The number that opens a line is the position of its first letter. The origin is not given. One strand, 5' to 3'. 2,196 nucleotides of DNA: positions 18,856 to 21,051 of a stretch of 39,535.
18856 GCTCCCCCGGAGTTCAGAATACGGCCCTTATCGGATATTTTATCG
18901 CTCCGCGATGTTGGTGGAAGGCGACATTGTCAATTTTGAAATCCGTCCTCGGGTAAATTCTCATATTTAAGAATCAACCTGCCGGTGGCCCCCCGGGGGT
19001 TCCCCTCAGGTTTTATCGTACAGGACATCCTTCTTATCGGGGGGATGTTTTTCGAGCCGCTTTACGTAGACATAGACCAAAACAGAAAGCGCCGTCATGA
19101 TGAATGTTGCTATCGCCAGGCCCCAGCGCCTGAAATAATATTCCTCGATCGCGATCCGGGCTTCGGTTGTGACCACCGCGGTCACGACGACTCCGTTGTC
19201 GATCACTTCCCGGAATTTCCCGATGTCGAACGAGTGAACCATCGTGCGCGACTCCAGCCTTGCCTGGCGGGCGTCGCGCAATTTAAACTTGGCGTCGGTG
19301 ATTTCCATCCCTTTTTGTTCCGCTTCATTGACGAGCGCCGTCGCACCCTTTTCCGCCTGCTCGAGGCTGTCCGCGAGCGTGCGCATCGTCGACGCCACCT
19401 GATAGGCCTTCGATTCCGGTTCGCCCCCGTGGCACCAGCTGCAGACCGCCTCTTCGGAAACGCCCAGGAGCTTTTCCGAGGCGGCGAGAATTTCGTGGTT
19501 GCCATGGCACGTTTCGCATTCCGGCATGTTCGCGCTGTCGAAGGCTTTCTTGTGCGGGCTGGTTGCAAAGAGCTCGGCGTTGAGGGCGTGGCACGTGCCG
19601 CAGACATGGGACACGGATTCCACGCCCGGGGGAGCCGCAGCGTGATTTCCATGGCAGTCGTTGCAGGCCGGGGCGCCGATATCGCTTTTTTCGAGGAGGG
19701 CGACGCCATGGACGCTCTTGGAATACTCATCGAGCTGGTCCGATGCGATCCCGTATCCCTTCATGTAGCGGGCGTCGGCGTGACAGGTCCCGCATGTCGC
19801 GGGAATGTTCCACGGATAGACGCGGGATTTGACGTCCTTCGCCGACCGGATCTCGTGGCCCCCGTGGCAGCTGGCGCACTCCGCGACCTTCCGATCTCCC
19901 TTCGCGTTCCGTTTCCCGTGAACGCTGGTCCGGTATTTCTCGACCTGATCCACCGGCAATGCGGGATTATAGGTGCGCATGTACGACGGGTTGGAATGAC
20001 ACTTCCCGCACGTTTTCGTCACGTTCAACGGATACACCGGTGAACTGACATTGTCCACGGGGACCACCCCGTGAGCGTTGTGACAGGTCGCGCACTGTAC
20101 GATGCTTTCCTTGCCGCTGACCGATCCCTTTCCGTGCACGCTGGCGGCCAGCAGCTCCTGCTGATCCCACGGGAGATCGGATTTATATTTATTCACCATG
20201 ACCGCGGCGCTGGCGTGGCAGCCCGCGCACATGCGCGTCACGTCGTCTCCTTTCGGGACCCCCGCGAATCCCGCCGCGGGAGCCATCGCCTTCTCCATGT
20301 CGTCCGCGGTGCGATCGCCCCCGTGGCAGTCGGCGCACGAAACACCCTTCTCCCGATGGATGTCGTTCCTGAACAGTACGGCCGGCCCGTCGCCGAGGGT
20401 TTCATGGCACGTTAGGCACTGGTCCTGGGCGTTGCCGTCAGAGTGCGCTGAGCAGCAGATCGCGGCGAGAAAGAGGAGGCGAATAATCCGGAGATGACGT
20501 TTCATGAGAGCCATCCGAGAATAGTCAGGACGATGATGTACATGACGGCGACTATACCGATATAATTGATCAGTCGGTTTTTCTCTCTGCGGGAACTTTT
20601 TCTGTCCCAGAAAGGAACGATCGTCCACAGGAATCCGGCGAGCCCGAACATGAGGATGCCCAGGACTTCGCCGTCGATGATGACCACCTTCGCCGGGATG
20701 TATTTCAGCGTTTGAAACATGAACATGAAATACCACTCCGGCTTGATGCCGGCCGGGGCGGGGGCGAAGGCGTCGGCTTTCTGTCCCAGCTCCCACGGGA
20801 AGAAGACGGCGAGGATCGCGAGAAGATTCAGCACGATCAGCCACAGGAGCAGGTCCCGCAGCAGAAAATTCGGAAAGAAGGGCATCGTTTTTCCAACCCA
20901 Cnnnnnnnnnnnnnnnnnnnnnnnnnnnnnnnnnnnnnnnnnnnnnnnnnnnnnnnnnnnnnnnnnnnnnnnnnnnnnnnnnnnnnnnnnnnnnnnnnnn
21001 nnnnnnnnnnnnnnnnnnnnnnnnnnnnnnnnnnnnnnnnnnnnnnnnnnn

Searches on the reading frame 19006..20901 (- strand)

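Call 45: search_protein_families(library=pfam, proteins=[window:19006-20901:-], max_evalue=0.0001)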
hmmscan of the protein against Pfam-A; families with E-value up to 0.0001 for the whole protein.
window:19006-20901:- (631 aa): 3 families
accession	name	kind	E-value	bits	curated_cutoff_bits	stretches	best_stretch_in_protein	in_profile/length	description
PF14537.11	Cytochrom_c3_2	-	1.4e-15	57.9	25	1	181-303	1-79/79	Cytochrome c3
PF09699.15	Paired_CXXCH_1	-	2.2e-15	56.5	20.6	0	339-378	6-40/41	Doubled CXXCH motif (Paired_CXXCH_1)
PF14522.11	Cytochrome_C7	-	1.1e-13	51.2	24.8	0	411-466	14-66/67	Cytochrome c7 and related cytochrome c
